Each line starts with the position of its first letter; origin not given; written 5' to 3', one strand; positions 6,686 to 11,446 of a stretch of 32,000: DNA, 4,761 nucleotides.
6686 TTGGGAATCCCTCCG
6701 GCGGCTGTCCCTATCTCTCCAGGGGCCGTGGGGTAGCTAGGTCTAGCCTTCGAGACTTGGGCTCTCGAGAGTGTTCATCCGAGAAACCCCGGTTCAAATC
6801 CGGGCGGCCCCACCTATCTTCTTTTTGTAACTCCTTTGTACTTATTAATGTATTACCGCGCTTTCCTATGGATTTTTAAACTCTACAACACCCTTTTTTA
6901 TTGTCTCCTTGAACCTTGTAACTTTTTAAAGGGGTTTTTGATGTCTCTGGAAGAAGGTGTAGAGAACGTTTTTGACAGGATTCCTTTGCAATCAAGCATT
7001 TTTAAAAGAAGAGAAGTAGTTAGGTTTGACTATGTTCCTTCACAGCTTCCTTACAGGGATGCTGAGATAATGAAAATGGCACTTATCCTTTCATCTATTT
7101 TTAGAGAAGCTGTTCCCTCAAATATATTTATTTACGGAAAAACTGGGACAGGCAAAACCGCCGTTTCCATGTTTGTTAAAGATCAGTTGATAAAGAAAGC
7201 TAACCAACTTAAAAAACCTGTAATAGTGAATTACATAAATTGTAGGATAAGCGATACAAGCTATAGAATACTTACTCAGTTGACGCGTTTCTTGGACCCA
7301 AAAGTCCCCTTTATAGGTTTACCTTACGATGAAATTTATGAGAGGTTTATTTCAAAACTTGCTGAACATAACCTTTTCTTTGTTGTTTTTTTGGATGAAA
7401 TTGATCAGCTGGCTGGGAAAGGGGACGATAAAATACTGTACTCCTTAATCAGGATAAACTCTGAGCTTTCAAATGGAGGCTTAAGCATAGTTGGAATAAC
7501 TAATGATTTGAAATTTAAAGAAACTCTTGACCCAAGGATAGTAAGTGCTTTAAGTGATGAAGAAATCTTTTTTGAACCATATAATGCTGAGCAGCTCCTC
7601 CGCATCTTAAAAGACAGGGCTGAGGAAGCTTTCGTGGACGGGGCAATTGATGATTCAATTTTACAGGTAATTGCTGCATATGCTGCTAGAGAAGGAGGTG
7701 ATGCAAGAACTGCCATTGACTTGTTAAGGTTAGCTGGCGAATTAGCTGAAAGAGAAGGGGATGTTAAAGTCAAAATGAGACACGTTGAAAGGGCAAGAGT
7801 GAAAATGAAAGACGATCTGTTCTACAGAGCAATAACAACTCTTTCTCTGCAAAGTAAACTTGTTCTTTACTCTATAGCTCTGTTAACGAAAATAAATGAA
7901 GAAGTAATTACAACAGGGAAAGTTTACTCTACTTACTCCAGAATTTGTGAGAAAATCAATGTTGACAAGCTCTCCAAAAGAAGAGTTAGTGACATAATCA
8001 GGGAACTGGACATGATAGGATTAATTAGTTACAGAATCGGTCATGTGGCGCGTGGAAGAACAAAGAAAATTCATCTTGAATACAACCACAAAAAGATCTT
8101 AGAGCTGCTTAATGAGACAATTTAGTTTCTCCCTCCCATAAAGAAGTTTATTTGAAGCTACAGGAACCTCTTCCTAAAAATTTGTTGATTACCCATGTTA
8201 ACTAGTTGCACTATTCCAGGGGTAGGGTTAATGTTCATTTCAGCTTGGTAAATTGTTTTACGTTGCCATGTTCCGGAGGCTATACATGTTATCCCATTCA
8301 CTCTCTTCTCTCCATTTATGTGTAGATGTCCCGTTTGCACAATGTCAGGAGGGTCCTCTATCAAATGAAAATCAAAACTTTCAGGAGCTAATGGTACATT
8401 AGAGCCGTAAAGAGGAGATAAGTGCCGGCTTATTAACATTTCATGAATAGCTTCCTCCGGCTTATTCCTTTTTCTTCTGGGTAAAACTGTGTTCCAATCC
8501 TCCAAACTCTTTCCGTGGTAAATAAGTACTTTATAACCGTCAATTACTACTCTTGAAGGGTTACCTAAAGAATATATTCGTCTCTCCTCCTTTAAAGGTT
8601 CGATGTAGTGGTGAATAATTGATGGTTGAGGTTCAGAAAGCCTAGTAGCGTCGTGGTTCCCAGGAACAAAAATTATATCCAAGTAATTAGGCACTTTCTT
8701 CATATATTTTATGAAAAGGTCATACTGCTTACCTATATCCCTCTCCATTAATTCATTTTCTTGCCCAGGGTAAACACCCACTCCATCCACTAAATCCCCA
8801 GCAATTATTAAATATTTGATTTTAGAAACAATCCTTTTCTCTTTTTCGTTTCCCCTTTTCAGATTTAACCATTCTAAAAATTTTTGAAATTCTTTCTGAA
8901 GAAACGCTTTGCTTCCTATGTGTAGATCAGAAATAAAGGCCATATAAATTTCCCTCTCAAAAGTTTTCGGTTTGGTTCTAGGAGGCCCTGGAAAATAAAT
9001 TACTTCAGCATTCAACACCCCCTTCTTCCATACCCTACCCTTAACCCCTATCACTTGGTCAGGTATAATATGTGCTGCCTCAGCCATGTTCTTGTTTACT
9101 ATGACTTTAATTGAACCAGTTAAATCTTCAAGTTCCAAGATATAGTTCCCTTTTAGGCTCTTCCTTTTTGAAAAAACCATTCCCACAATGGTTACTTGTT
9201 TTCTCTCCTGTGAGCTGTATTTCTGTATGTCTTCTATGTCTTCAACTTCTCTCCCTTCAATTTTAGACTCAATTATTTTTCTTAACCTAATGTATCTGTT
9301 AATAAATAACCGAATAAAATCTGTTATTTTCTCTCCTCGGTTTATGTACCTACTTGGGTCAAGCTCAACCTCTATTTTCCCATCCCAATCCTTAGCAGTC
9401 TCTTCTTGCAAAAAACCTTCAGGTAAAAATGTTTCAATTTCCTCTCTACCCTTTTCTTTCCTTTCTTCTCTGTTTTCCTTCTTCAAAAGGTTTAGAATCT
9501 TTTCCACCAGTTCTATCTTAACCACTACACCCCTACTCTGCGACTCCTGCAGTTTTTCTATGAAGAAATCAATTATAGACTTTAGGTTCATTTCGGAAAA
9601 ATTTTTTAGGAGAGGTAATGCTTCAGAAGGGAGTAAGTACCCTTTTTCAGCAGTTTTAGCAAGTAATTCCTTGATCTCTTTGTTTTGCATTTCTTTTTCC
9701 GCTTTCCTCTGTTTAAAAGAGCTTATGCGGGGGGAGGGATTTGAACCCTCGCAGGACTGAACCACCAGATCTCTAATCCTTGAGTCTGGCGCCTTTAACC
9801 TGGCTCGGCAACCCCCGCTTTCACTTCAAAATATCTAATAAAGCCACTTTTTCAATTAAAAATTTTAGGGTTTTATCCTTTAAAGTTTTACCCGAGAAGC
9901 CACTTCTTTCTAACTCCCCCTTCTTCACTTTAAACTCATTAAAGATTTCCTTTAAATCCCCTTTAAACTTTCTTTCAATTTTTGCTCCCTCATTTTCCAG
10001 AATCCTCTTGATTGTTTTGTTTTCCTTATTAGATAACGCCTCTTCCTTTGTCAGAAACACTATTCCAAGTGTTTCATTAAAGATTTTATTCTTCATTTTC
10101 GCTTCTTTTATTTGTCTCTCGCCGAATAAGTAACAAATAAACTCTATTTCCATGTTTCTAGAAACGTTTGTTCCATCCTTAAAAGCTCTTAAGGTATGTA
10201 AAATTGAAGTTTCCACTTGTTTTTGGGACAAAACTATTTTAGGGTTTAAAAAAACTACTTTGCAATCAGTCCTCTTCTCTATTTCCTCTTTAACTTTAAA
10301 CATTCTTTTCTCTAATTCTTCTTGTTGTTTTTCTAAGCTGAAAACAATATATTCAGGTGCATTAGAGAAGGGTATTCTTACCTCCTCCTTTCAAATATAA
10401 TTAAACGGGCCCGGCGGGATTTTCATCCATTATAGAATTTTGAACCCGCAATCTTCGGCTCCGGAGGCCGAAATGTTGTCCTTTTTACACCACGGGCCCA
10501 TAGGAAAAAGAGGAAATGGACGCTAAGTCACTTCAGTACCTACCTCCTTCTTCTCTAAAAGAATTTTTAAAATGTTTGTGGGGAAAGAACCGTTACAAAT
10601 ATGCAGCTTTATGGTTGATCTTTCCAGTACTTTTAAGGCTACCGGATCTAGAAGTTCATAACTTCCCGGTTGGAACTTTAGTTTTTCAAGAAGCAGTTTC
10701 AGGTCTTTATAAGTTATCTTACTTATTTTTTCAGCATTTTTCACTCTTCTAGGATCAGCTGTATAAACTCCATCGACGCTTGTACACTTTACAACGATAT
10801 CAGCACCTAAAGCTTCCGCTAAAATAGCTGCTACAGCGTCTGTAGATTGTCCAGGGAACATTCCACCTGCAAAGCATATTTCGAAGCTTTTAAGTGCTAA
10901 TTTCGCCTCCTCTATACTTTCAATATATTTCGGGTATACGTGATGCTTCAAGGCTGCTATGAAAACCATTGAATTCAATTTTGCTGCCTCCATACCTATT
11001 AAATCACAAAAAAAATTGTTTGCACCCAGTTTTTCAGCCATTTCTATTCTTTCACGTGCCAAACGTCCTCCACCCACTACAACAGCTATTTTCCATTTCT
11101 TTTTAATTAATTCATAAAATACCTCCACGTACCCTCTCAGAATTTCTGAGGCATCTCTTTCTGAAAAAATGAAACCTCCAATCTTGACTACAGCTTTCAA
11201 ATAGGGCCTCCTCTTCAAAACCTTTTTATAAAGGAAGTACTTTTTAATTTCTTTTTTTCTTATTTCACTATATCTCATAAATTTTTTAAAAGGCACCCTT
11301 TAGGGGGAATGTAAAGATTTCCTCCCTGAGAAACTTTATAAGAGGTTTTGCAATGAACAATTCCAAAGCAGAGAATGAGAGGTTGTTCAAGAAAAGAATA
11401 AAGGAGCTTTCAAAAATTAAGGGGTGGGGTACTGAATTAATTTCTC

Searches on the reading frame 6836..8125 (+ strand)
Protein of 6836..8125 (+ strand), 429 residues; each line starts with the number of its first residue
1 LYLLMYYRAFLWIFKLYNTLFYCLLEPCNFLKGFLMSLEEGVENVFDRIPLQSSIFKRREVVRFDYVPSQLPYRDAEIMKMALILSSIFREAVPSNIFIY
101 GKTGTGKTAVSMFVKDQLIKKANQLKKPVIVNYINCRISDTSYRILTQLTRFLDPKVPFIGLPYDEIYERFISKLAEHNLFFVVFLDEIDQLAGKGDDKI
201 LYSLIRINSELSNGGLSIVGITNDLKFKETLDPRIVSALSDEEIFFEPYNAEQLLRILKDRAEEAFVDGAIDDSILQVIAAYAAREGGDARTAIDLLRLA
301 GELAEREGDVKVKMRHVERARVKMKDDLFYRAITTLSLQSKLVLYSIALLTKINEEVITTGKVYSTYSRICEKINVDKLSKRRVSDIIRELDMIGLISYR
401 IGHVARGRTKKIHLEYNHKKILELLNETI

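Call 32: search_protein_families(library=ncbifam, proteins=[window:6836-8125:+], max_evalue=0.00001)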
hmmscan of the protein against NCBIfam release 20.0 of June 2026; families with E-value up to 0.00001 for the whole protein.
window:6836-8125:+ (429 aa): 5 families
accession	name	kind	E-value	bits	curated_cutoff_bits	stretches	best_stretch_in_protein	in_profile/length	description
NF001625.0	PRK00411.1-3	equivalog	3.6e-133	444.3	501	1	40-426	5-394/415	ORC1-type DNA replication protein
TIGR02928.1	TIGR02928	subfamily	8.9e-119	396.6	181.3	1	55-414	1-366/366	orc1/cdc6 family replication initiation protein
NF001624.0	PRK00411.1-2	subfamily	1.9e-65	221.2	354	1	53-425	11-372/374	ORC1-type DNA replication protein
NF001623.0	PRK00411.1-1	equivalog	4.5e-60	203.5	311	1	45-423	7-396/411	ORC1-type DNA replication protein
NF001626.0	PRK00411.1-5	equivalog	4.6e-47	160.6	417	1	52-424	13-373/374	ORC1-type DNA replication protein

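Call 34: find_homologous_proteins(query=window:6836-8125:+, max_evalue=1e-30)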
Query window:6836-8125:+ (429 aa): 6256 proteins with E <= 1e-30 among 8000 candidates; the best 120 are listed.
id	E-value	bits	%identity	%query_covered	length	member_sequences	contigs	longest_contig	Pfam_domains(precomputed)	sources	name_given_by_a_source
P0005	2.4e-249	845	100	92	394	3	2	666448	PF22703.3,PF22606.3,PF00004.36,PF13401.13,PF09079.18,PF13191.13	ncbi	-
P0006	1.7e-159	549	64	92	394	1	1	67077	PF22703.3,PF22606.3,PF00004.36,PF13401.13,PF05621.18,PF09079.18,PF13191.13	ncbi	-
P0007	1.0e-157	543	65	91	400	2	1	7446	PF22703.3,PF22606.3,PF00004.36,PF13401.13,PF09079.18,PF13191.13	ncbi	-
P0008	2.8e-112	394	49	91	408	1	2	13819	PF22703.3,PF22606.3,PF00004.36,PF13401.13,PF01637.25,PF09079.18,PF13191.13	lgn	-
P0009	4.4e-109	383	49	88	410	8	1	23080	PF22703.3,PF05729.19,PF22606.3,PF00004.36,PF13401.13,PF01637.25,PF05621.18,PF09079.18,PF13191.13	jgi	-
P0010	1.7e-108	381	48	90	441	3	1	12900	PF22703.3,PF24883.3,PF22606.3,PF00004.36,PF13401.13,PF01637.25,PF05621.18,PF09079.18,PF13191.13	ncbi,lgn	-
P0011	3.3e-108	380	47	91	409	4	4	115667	PF22703.3,PF22606.3,PF00004.36,PF13401.13,PF01637.25,PF09079.18,PF13191.13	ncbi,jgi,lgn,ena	ncbi:MAG: ORC1-type DNA replication protein [Candidatus Asgardarchaeia archaeon]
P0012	5.2e-108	379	46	92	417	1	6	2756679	PF22703.3,PF22606.3,PF00004.36,PF13401.13,PF01637.25,PF09079.18,PF13191.13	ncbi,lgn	ncbi:MAG: ORC1-type DNA replication protein [Candidatus Atabeyarchaeum deiterrae]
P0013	1.0e-107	379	47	91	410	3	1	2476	PF22703.3,PF22606.3,PF00004.36,PF13401.13,PF01637.25,PF09079.18,PF13191.13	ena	-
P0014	1.4e-106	375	47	91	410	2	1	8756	PF22703.3,PF22606.3,PF00004.36,PF13401.13,PF01637.25,PF09079.18,PF13191.13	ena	-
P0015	1.6e-106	375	47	91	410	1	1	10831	PF22703.3,PF22606.3,PF00004.36,PF13401.13,PF01637.25,PF09079.18,PF13191.13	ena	-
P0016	2.1e-106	374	49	90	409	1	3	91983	PF22703.3,PF22606.3,PF00004.36,PF13401.13,PF01637.25,PF09079.18,PF13191.13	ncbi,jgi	ncbi:MAG: ORC1-type DNA replication protein [Candidatus Odinarchaeia archaeon]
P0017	3.8e-106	373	49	90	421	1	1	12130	PF22703.3,PF22606.3,PF00004.36,PF13401.13,PF01637.25,PF09079.18,PF13191.13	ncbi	ncbi:MAG: ORC1-type DNA replication protein [Promethearchaeota archaeon]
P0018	7.7e-106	372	47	90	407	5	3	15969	PF22703.3,PF22606.3,PF00004.36,PF13401.13,PF01637.25,PF09079.18,PF13191.13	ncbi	ncbi:MAG: ORC1-type DNA replication protein [Candidatus Asgardarchaeia archaeon]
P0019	9.8e-106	372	46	90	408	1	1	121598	PF22703.3,PF05729.19,PF22606.3,PF00004.36,PF13401.13,PF01637.25,PF05621.18,PF09079.18,PF00931.29,PF13191.13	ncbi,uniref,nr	ncbi:ORC1-type DNA replication protein [Archaeoglobus neptunius]|uniref:ORC1-type DNA replication pr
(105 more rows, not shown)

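Call 35: find_encoding_contigs(protein=P0006, flank=10000, max_places=4)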
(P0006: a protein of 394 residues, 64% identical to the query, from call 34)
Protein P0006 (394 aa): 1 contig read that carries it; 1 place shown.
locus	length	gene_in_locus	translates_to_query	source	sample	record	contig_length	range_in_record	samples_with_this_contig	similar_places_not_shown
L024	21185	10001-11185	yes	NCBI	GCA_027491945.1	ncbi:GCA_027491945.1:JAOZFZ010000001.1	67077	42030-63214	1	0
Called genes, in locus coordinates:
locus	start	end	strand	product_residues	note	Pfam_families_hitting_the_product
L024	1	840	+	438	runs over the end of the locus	PF00919:UPF0004, PF04055:Radical_SAM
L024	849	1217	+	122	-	-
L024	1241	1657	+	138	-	PF01873:eIF-5_eIF-2B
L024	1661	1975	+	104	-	PF04242:DUF424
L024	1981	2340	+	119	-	PF01176:eIF-1a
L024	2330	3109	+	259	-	PF01163:RIO1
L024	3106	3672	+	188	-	PF00013:KH_1, PF21800:KH_KRR1_2nd, PF22891:KH_PNO1_2nd, PF00013:KH_1 (weak)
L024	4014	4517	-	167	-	PF02002:TFIIE_alpha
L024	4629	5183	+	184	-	PF01994:Trm56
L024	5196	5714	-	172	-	PF01381:HTH_3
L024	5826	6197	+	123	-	PF01849:NAC, PF19026:UBA_HYPK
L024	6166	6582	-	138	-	PF12172:zf-ChsH2 (weak), PF01796:OB_ChsH2_C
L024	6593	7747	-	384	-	PF00108:Thiolase_N, PF00109:ketoacyl-synt (weak), PF08545:ACP_syn_III (faint), PF22691:Thiolase_C_1, PF02803:Thiolase_C (weak)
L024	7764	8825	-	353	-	PF08541:ACP_syn_III_C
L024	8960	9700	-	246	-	-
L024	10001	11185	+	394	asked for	PF13191:AAA_16, PF05621:TniB (weak), PF00004:AAA, PF13401:AAA_22, PF22606:Cdc6-ORC-like_ATPase_lid, PF22703:Cdc6_lid, PF09079:WHD_Cdc6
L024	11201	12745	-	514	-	PF01336:tRNA_anti-codon, PF00149:Metallophos, PF04042:DNA_pol_E_B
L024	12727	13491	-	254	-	PF03029:ATP_bind_1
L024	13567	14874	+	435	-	PF13393:tRNA-synt_His, PF00587:tRNA-synt_2b, PF03129:HGTP_anticodon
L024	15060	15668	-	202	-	PF02223:Thymidylate_kin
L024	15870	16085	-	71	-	PF00833:Ribosomal_S17e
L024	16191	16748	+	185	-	PF22794:jr-ZPR1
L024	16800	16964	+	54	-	PF03911:Sec61_beta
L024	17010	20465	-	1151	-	PF03833:PolC_DP2_N, PF24844:PolC_DP2_central, PF24846:PolC_DP2_cat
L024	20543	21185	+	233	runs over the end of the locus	PF00535:Glycos_transf_2, PF13641:Glyco_tranf_2_3 (weak)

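Call 36: find_encoding_contigs(protein=P0007, flank=10000, max_places=4)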
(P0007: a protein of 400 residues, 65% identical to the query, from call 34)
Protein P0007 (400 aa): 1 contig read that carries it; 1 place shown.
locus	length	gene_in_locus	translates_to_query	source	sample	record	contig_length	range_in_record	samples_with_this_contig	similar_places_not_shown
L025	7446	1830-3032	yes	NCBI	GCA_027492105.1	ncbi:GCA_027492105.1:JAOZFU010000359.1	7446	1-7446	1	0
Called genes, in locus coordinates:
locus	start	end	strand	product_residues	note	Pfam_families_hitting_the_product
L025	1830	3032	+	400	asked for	PF13191:AAA_16 (weak), PF13401:AAA_22 (weak), PF00004:AAA, PF22606:Cdc6-ORC-like_ATPase_lid, PF22703:Cdc6_lid, PF09079:WHD_Cdc6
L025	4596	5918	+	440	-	PF13393:tRNA-synt_His, PF00587:tRNA-synt_2b, PF03129:HGTP_anticodon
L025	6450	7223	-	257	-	-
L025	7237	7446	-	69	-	?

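Call 37: find_encoding_contigs(protein=P0005, flank=10000, max_places=4)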
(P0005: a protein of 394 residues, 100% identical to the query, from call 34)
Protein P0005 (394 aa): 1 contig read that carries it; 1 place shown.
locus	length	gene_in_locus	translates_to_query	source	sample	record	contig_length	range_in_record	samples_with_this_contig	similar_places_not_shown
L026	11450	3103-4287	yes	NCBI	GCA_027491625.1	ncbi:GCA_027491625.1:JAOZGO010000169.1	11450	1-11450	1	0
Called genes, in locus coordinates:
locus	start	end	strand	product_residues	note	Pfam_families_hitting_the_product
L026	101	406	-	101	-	-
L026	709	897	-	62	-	-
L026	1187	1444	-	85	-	-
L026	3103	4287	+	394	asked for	PF13191:AAA_16 (faint), PF00004:AAA (weak), PF13401:AAA_22, PF22606:Cdc6-ORC-like_ATPase_lid, PF22703:Cdc6_lid, PF09079:WHD_Cdc6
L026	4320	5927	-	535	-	PF01336:tRNA_anti-codon, PF00149:Metallophos, PF04042:DNA_pol_E_B, PF12850:Metallophos_2 (faint)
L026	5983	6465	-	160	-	PF08617:CGI-121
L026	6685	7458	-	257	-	PF00696:AA_kinase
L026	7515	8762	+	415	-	PF03463:eRF1_1, PF18854:baeRF_family10, PF03464:eRF1_2, PF18859:acVLRF1, PF03465:eRF1_3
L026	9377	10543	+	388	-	PF04007:DUF354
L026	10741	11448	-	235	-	?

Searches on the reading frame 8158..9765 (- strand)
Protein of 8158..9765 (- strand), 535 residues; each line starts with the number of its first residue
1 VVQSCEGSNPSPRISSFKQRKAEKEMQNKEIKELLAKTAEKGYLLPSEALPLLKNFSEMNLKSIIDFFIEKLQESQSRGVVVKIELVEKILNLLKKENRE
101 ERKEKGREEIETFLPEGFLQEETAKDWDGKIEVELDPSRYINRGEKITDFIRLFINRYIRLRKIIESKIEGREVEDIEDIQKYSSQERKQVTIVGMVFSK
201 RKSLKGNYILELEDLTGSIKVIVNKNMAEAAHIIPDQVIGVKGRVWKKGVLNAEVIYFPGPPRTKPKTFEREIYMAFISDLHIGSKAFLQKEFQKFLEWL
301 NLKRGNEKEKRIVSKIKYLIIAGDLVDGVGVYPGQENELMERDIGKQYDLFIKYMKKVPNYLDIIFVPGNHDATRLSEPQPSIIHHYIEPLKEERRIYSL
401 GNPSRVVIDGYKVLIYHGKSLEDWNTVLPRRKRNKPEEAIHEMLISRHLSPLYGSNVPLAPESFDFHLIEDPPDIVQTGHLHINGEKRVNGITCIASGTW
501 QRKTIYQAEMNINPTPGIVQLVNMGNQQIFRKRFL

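Call 32: search_protein_families(library=ncbifam, proteins=[window:8158-9765:-], max_evalue=0.00001)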
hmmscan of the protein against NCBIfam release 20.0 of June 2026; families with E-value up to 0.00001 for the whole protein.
window:8158-9765:- (535 aa): 5 families
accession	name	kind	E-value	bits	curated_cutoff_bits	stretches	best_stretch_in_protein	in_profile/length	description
NF003118.0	PRK04036.1-3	equivalog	1.3e-136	456.4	445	1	29-534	3-479/481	DNA-directed DNA polymerase II small subunit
NF003120.0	PRK04036.1-5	equivalog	5.7e-117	391.4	671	1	133-527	145-541/547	DNA-directed DNA polymerase II small subunit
NF003119.0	PRK04036.1-4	equivalog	6.1e-109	365.1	823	1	85-527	129-574/590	DNA-directed DNA polymerase II small subunit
NF003117.0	PRK04036.1-2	equivalog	3.4e-103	346.2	993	1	147-527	253-636/650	DNA-directed DNA polymerase II small subunit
NF003116.0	PRK04036.1-1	equivalog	2.6e-85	287.1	425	1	146-534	148-529/530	DNA-directed DNA polymerase II small subunit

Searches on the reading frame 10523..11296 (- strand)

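Call 32: search_protein_families(library=ncbifam, proteins=[window:10523-11296:-], max_evalue=0.00001)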
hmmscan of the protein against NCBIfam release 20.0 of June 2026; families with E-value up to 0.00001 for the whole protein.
window:10523-11296:- (257 aa): 23 families
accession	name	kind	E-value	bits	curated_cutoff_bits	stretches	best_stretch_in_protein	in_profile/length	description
TIGR02076.1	pyrH_arch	equivalog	1.6e-63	214.3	158.05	1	36-256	2-221/222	UMP kinase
TIGR02075.1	pyrH_bact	equivalog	4.7e-23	82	243.9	1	51-254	24-230/233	UMP kinase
TIGR00657.1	asp_kinases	subfamily_domain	1.8e-13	50.4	208.7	1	152-199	194-241/442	aspartate kinase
TIGR00656.1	asp_kin_monofn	equivalog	1.1e-12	47.7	402.25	1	153-200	161-208/407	aspartate kinase, monofunctional class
NF040647.1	IPPK_Arch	equivalog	5.3e-12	45.5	120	1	151-256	153-259/259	isopentenyl phosphate kinase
NF006068.0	PRK08210.1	equivalog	1.4e-10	40.9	474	1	152-234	158-234/405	aspartate kinase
NF006959.0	PRK09436.1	equivalog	1.9e-10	39.5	726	1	152-198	207-253/819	bifunctional aspartate kinase/homoserine dehydrogenase I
NF005153.0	PRK06635.1-1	equivalog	3.4e-10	39.5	585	1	151-199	153-201/421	aspartate kinase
NF004938.0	PRK06291.1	equivalog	4.5e-10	38.8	528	1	152-239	213-294/468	aspartate kinase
NF005155.0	PRK06635.1-4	equivalog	1.8e-09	37.1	346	1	152-199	153-200/407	aspartate kinase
NF006459.0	PRK08841.1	equivalog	2.8e-09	36.5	535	1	152-224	155-231/395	aspartate kinase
NF005156.0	PRK06635.1-5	equivalog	3.1e-09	36.1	594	1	152-199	153-200/411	aspartate kinase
NF006540.0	PRK09034.1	equivalog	1e-08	34.2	434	1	150-202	197-249/454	aspartate kinase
NF005656.0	PRK07431.1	equivalog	1.2e-08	34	657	1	152-199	155-202/587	aspartate kinase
NF005154.0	PRK06635.1-2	equivalog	1.6e-08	34.3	376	1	152-199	156-201/407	aspartate kinase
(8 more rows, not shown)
